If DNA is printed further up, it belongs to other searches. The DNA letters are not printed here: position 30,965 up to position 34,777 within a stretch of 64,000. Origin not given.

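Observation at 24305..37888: Four consecutive 0.9-1.2-kaa tail-fiber genes; three share an N-terminal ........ domain, all share a GL(G/S)N(V/L)DN collar motif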

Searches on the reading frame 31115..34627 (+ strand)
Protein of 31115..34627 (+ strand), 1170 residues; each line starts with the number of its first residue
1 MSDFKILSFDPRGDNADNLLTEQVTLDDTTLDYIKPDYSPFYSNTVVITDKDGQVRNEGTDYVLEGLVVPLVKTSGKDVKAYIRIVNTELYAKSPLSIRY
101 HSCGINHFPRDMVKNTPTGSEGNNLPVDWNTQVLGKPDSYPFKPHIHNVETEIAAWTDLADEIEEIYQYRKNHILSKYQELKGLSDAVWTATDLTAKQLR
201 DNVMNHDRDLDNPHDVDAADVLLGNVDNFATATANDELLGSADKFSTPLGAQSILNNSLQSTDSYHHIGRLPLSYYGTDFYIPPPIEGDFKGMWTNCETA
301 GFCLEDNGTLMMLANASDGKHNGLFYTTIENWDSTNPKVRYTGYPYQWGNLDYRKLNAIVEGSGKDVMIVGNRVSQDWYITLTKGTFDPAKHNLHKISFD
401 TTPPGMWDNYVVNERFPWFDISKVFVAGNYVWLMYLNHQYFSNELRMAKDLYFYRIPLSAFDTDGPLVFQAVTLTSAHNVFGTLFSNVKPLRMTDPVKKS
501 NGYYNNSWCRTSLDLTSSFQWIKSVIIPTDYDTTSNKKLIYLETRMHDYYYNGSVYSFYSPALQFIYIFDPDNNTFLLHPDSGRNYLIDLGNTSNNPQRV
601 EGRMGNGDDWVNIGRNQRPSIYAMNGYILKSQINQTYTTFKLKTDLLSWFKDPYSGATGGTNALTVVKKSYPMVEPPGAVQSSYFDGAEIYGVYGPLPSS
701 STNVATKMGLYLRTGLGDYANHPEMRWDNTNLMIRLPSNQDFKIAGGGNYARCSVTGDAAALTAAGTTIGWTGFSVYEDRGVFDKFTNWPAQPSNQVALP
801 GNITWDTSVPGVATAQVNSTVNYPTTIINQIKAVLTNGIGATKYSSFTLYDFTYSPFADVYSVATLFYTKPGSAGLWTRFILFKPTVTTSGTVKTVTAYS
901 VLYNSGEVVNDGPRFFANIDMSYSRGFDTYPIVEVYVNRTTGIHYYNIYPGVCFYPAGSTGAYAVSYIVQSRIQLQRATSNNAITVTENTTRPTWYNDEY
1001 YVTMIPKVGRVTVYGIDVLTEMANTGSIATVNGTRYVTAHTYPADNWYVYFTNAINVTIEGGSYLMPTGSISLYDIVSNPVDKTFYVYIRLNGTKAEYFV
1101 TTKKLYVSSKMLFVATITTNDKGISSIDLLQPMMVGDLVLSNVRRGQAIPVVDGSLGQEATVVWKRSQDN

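Call 6: search_protein_families(library=pfam, proteins=[window:31115-34627:+], max_evalue=0.01)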
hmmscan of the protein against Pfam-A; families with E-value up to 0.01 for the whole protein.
window:31115-34627:+ (1170 aa): 0 families

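Call 10: search_protein_families(library=phrogs, proteins=[window:31115-34627:+], max_evalue=0.001)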
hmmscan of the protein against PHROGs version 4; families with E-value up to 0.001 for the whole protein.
window:31115-34627:+ (1170 aa): 10 families
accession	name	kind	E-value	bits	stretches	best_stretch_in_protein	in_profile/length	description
phrog_3573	-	unknown function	3.2e-107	360.9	1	159-1165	14-999/1001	-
phrog_26147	-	tail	3.6e-42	145.6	1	1-327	1-323/730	minor tail protein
phrog_2163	-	head and packaging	7.3e-29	102.3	1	7-258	12-266/574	virion structural protein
phrog_7449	-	unknown function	2.7e-19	69.5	2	274-485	542-753/1714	-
phrog_13857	-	tail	1.9e-08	34.3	1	205-257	184-237/743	tail protein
phrog_26864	-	unknown function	2.2e-07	31.6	1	1045-1164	78-195/195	-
phrog_11029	-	tail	2.9e-06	26.4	1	172-252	8-89/892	tail protein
phrog_34368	-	unknown function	6.5e-06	26.5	1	203-255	107-160/344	-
phrog_32939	-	unknown function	0.00032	20.8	1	202-261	45-105/497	-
phrog_19279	-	other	0.00051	19.4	1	204-255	376-428/794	phosphodiesterase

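Call 36: find_homologous_proteins(query=A1, max_evalue=0.00001)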
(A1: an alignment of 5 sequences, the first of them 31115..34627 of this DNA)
Query A1 (5 sequences) (1170 aa, profile of the alignment): 8 proteins with E <= 0.00001 among 8000 candidates.
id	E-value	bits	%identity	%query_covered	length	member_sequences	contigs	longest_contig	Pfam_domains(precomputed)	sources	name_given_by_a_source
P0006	0.0e+0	1329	98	100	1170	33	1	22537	-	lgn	-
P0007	3.7e-181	623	50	100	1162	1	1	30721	-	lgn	-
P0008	2.3e-114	402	23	97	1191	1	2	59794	-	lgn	-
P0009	2.1e-96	342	23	97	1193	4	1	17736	-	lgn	-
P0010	4.4e-92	328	31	34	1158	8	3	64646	-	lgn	-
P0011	6.4e-74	268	29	34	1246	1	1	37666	-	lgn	-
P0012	5.6e-39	152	43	5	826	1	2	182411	-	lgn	-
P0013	2.6e-26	110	29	21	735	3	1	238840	-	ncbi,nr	ncbi:minor tail protein [Vibrio phage phiKT1019]|nr:minor tail protein [Vibrio phage phiKT1019]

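Call 54: predict_structure(alignment_id=A2)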
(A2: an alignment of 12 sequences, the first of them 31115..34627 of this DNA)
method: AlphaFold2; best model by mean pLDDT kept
length: 1170 residues; sequences in the alignment: 12
mean_pLDDT: 56.8   pTM: 0.37
mean pLDDT of the five models: 56.8, 56.3, 54.9, 54.5, 49.5
residues with pLDDT >= 90: 21; 70-90: 313; 50-70: 362; < 50: 474
segments of 3 or more residues with pLDDT < 50: 1-4, 113-236, 257-295, 411-415, 443-446, 519-522, 529-533, 550-562, 591-617, 633-635, 640-687, 692-709, 724-730, 747-758, 766-772, 783-788, 911-929, 939-945, 950-1002, 1028-1045, 1135-1148, 1152-1165, 1168-1170
pLDDT, mean of each block of 10 residues (from residue 1): 55 77 75 72 88 85 70 66 81 85 63 41 40 40 40 40 46 36 38 42 37 38 32 44 52 46 33 27 26 50 79 73 78 66 74 72 84 81 85 87 66 54 79 75 55 88 86 84 79 63 58 54 49 55 58 41 66 80 53 29 28 39 58 51 31 26 24 27 48 41 38 54 49 53 52 46 50 55 50 69 67 68 85 77 65 65 73 62 84 86 64 39 38 55 48 35 30 35 40 38 51 58 54 45 48 55 56 67 82 72 69 77 65 46 44 41 45
secondary structure, 60 per line:
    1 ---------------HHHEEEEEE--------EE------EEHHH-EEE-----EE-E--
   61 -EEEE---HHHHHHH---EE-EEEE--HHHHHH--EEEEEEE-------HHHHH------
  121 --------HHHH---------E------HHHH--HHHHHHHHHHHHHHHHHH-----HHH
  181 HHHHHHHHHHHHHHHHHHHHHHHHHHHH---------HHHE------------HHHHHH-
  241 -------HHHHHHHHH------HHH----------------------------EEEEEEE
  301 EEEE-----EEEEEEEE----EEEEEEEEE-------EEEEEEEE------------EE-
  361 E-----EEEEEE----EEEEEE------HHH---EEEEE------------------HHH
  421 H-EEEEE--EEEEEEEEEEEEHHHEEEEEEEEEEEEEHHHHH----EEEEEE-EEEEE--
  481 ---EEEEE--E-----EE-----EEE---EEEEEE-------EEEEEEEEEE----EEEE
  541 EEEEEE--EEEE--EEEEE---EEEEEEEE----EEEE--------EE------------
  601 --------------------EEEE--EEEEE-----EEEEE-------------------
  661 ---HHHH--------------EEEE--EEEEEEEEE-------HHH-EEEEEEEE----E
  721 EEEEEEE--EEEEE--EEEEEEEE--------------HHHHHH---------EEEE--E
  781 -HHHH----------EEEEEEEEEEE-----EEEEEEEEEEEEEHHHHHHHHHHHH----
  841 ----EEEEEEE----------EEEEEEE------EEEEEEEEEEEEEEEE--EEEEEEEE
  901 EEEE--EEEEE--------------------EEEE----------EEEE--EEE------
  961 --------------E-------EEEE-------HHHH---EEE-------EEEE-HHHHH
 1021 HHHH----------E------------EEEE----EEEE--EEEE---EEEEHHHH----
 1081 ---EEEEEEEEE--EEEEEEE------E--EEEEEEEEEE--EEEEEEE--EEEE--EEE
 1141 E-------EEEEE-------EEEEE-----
elements in order (helices of 4 or more, strands of 3 or more residues): E19-24 E47-49 E62-65 H69-75 E82-85 H88-93 E96-102 H110-114 H129-132 H149-152 H155-172 H178-208 H234-239 H248-256 E294-304 E310-317 E322-330 E338-345 E367-372 E377-382 E395-399 H418-421 E423-427 E430-441 E445-457 H458-462 E467-472 E474-478 E484-488 E504-506 E510-515 E523-532 E537-546 E549-552 E555-559 E563-570 E575-578 E621-624 E627-631 E637-641 H664-667 E682-685 E688-696 E708-715 E720-727 E730-734 E737-744 H759-764 E774-777 H782-785 E796-806 E812-824 H825-836 E845-851 E862-868 E875-890 E893-904 E907-911 E932-935 E946-949 E952-954 E983-986 H994-997 E1001-1003 E1011-1014 H1016-1024 E1048-1051 E1056-1059 E1062-1065 E1069-1072 H1073-1076 E1084-1092 E1095-1101 E1111-1120 E1123-1129 E1132-1135 E1138-1141 E1149-1153 E1161-1165

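Call 56: fold_search(model_id=the predicted structure, library=pdb)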
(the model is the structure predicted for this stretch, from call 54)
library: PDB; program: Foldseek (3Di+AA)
matches with E <= 10: 409; with E <= 0.001: 13
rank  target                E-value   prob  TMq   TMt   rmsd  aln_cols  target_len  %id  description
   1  7a3i_C                7.8e-05  0.91  0.13  0.17  24.9       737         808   10  Crystal structure of DPP8 in complex with a 4-oxo-b-lactam based inhibitor, LMC375 (released 2021-06-30)
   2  3qc2_A                1.4e-04  1.00  0.14  0.36  10.4       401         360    8  Crystal structure of a glycosyl hydrolase (BACOVA_03624) from Bacteroides ovatus at 2.30 A resolution (released 2011-02-09)
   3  3taw                  2.6e-04  1.00  0.16  0.42   8.4       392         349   10  Crystal structure of a putative glycoside hydrolase (BDI_3141) from Parabacteroides distasonis ATCC 8503 at 1.70 A resol (released 2011-08-24)
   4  7or4_B                2.9e-04  0.77  0.12  0.16  25.1       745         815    9  Crystal structure of DPP8 in complex with a 4-oxo-b-lactam based inhibitor, B142 (released 2021-07-07)
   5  3r67_D                4.0e-04  1.00  0.15  0.40   9.8       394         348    9  Crystal structure of a putative glycosidase (BT_4094) from BACTEROIDES THETAIOTAOMICRON VPI-5482 at 2.30 A resolution (released 2011-04-13)
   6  8i12                  5.1e-04  0.85  0.13  0.26  20.6       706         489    8  InuAMN8 (released 2024-04-24)
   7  3r67_A                6.0e-04  1.00  0.15  0.38  11.1       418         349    7  Crystal structure of a putative glycosidase (BT_4094) from BACTEROIDES THETAIOTAOMICRON VPI-5482 at 2.30 A resolution (released 2011-04-13)
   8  5muk                  6.0e-04  0.99  0.13  0.33  11.8       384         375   11  Glycoside Hydrolase BT3686 (released 2017-04-26)
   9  9bfp_A                6.0e-04  0.15  0.07  0.07  33.5      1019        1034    8  Cryo-EM structure of Sevenless extracellular domain (monomer) (released 2025-01-29)
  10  4onz                  7.1e-04  1.00  0.15  0.40  10.1       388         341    9  Crystal structure of a putative glycoside hydrolase (BACOVA_02161) from Bacteroides ovatus ATCC 8483 at 1.85 A resolutio (released 2014-02-26)
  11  6num                  8.3e-04  0.90  0.14  0.27  20.6       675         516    8  The structure of GH32 from Bifidobacteium adolescentis (released 2020-02-05)
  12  4irt                  8.7e-04  0.80  0.12  0.26  15.8       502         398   10  Crystal structure of a putative neuraminidase (BACOVA_03493) from Bacteroides ovatus ATCC 8483 at 1.74 A resolution (released 2013-03-13)
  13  9r0q                  9.2e-04  0.99  0.12  0.32  11.3       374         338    9  Paraoxonase-1 in complex with terbium(III) and 2-hydroxyquinoline (released 2025-08-06)
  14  5mul                  1.0e-03  0.97  0.13  0.33  15.4       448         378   10  Glycoside Hydrolase BT3686 bound to Glucuronic Acid (released 2017-04-26)
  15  3pig_A                1.1e-03  0.89  0.14  0.27  21.2       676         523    7  beta-fructofuranosidase from Bifidobacterium longum (released 2011-04-27)
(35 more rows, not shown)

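Call 84: fold_search(model_id=the predicted structure, library=viral)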
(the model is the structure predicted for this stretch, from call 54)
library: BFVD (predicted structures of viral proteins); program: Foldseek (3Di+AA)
matches with E <= 10: 587; with E <= 0.001: 86
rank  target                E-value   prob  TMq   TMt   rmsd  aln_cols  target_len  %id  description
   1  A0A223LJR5            2.6e-59  1.00  0.32  0.32  22.1      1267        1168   22  Putative virion structural protein [Erwinia phage vB_EamM_Joad]
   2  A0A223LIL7            6.7e-59  1.00  0.29  0.29  25.2      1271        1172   21  Putative virion structural protein [Erwinia phage vB_EamM_Joad]
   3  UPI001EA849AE         4.9e-52  1.00  0.28  0.27  21.9      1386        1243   18  (no name look-up for this kind of identifier)
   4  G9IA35                3.7e-46  1.00  0.29  0.28  24.3      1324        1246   17  (no name in the UniProt tables at hand)
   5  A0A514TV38            2.3e-35  1.00  0.23  0.30  26.2      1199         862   18  Virion structural protein [Aeromonas phage PS1]
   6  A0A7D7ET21            2.4e-34  1.00  0.12  0.12  35.3      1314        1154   16  (no name in the UniProt tables at hand)
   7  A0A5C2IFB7            8.2e-34  1.00  0.25  0.29  16.7      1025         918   14  (no name in the UniProt tables at hand)
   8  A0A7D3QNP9            1.3e-33  1.00  0.23  0.24  33.9      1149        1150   17  (no name in the UniProt tables at hand)
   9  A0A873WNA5            5.8e-31  1.00  0.16  0.16  36.0      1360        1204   17  Putative structural protein [Klebsiella phage Miami]
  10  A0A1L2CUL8            1.6e-28  1.00  0.26  0.31  18.2      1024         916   16  Structural protein [Pectobacterium phage vB_PcaM_CBB]
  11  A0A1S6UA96            2.8e-25  1.00  0.25  0.30  15.7      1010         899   14  Uncharacterized protein [Serratia phage BF]
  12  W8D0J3                9.8e-25  1.00  0.22  0.27  22.4      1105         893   13  Uncharacterized protein [Erwinia phage PhiEaH1]
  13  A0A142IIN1            3.9e-21  1.00  0.26  0.27  15.7       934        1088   12  Virion structural protein [Enterobacteria phage SEGD1]
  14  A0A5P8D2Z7            9.1e-21  1.00  0.14  0.18  28.2      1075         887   14  (no name in the UniProt tables at hand)
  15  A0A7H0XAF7            1.8e-20  1.00  0.14  0.16  36.6      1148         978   14  (no name in the UniProt tables at hand)
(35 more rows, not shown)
